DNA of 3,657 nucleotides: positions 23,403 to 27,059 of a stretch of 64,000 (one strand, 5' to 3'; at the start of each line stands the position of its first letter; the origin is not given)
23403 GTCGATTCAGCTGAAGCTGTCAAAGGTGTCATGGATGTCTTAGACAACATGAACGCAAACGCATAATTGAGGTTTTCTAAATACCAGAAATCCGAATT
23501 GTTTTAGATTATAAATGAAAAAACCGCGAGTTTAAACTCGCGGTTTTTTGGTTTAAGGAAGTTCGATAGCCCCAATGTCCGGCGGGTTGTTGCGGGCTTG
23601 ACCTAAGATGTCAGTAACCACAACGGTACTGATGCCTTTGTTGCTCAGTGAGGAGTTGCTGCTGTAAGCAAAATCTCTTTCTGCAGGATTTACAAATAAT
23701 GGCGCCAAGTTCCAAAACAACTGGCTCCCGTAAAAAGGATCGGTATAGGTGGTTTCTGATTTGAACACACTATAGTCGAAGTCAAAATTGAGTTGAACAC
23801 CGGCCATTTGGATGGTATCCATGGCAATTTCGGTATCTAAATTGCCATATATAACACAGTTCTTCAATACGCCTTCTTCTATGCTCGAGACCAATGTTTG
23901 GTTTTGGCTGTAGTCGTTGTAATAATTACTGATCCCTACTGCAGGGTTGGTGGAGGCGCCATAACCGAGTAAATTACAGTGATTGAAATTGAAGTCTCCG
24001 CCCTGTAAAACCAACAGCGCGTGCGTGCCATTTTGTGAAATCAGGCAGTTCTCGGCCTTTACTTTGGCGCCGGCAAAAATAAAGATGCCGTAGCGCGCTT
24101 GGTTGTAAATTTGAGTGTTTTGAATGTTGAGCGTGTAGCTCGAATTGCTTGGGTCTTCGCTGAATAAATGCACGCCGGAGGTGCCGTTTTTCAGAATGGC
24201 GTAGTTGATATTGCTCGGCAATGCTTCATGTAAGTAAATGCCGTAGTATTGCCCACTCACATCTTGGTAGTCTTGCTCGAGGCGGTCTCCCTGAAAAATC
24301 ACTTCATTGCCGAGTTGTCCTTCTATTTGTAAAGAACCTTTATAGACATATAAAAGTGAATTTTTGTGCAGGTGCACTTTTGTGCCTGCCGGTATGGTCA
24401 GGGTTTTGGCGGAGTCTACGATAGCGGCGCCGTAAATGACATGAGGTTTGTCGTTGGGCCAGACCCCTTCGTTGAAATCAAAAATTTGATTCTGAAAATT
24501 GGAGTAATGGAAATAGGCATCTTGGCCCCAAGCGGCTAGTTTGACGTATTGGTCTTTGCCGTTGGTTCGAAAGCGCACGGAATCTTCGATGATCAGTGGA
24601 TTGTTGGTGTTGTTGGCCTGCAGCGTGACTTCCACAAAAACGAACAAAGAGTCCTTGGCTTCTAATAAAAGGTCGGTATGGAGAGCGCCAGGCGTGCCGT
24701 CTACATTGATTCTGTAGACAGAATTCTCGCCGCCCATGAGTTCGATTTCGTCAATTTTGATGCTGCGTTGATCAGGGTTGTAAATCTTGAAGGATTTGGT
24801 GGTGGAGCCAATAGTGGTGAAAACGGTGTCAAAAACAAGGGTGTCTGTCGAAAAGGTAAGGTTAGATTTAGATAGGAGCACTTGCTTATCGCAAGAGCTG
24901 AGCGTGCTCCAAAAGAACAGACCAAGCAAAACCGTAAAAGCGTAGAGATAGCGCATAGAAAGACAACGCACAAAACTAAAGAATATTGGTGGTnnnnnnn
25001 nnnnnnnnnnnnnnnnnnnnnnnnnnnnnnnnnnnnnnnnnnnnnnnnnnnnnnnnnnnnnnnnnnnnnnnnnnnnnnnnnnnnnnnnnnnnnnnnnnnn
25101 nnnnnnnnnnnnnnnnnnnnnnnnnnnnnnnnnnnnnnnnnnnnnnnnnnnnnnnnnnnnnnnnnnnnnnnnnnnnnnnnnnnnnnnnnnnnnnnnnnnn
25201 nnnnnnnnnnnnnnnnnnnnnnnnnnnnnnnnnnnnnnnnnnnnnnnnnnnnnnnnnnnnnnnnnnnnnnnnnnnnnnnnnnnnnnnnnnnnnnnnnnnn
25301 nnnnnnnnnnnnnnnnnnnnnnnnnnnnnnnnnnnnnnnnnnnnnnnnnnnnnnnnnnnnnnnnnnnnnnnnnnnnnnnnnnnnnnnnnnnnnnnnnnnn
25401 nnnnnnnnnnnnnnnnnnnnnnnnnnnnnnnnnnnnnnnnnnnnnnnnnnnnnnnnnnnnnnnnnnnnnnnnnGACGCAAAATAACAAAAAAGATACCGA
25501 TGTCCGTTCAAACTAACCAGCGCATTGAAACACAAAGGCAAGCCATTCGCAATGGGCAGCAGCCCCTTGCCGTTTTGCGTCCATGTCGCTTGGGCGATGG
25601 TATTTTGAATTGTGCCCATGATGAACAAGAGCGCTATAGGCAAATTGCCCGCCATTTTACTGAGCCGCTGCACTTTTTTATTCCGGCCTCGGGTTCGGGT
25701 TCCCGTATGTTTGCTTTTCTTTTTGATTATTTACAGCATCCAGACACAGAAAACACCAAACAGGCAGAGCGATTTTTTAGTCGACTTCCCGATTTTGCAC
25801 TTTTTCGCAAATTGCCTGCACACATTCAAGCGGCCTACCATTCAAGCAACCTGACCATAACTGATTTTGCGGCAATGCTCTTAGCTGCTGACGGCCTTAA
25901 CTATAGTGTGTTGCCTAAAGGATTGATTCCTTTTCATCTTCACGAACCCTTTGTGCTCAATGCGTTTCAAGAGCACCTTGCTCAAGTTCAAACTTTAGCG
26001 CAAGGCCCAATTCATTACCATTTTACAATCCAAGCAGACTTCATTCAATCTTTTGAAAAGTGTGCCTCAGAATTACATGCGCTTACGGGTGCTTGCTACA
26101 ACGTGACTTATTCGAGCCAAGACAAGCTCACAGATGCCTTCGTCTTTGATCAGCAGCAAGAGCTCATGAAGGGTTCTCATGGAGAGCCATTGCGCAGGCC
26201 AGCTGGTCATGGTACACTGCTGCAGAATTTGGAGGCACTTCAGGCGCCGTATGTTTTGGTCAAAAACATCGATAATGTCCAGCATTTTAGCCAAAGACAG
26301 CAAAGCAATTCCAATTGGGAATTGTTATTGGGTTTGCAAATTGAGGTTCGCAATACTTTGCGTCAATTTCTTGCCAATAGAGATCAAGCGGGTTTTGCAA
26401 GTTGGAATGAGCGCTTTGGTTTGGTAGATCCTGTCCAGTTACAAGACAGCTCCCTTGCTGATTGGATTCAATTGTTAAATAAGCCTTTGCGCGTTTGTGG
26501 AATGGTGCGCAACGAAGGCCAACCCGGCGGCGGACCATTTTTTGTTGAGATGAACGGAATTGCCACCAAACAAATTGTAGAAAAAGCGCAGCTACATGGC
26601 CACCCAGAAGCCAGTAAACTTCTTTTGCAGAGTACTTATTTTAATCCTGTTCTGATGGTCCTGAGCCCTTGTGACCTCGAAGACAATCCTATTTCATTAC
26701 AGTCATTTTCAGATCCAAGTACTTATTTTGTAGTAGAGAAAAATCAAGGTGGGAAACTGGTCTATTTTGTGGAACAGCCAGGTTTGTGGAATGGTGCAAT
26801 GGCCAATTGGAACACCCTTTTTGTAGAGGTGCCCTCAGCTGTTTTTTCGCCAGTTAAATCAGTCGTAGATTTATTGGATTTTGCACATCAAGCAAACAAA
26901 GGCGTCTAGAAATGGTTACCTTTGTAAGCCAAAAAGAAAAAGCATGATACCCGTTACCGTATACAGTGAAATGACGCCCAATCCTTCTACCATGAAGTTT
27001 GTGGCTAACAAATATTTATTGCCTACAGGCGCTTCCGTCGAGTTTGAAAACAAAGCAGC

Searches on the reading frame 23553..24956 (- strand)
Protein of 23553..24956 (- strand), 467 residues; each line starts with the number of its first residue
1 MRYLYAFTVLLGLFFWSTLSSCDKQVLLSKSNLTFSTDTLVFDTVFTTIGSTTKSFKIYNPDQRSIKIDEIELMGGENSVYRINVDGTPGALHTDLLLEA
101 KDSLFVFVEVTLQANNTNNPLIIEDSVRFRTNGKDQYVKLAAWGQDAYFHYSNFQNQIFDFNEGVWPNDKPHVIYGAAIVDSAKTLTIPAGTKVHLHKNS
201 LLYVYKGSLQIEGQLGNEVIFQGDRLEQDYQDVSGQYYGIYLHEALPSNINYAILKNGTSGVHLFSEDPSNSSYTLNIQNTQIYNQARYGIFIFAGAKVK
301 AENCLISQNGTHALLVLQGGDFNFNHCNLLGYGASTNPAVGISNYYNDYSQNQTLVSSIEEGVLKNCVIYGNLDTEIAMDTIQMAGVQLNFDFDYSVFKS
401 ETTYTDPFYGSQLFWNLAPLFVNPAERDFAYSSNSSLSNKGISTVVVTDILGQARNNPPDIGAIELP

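Call 69: search_protein_families(library=pfam, proteins=[window:23553-24956:-], max_evalue=0.001)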
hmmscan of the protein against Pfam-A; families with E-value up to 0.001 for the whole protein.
window:23553-24956:- (467 aa): 1 family
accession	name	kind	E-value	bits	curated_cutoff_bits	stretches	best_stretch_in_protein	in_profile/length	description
PF13229.12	Beta_helix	-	2e-08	34.5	25.9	1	217-328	55-157/158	Right handed beta helix region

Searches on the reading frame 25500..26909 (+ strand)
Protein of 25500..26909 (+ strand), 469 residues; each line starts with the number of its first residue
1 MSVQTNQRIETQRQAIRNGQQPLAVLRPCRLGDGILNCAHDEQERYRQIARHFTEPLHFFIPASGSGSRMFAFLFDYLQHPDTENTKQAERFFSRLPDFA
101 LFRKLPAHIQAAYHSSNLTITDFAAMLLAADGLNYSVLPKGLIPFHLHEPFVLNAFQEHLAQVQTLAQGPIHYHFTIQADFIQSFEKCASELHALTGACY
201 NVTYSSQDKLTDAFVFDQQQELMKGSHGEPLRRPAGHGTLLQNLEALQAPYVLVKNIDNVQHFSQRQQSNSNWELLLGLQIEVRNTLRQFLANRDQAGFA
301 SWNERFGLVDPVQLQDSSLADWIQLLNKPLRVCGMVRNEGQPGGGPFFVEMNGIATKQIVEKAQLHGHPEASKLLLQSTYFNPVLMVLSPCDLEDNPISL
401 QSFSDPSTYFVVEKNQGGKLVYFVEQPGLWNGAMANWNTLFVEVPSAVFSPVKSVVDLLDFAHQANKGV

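Call 69: search_protein_families(library=pfam, proteins=[window:25500-26909:+], max_evalue=0.001)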
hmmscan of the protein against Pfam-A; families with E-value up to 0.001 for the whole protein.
window:25500-26909:+ (469 aa): 1 family
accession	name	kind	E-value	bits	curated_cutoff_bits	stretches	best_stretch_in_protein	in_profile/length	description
PF14134.11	DUF4301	-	1.5e-108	364.3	27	1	5-464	14-507/507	Domain of unknown function (DUF4301)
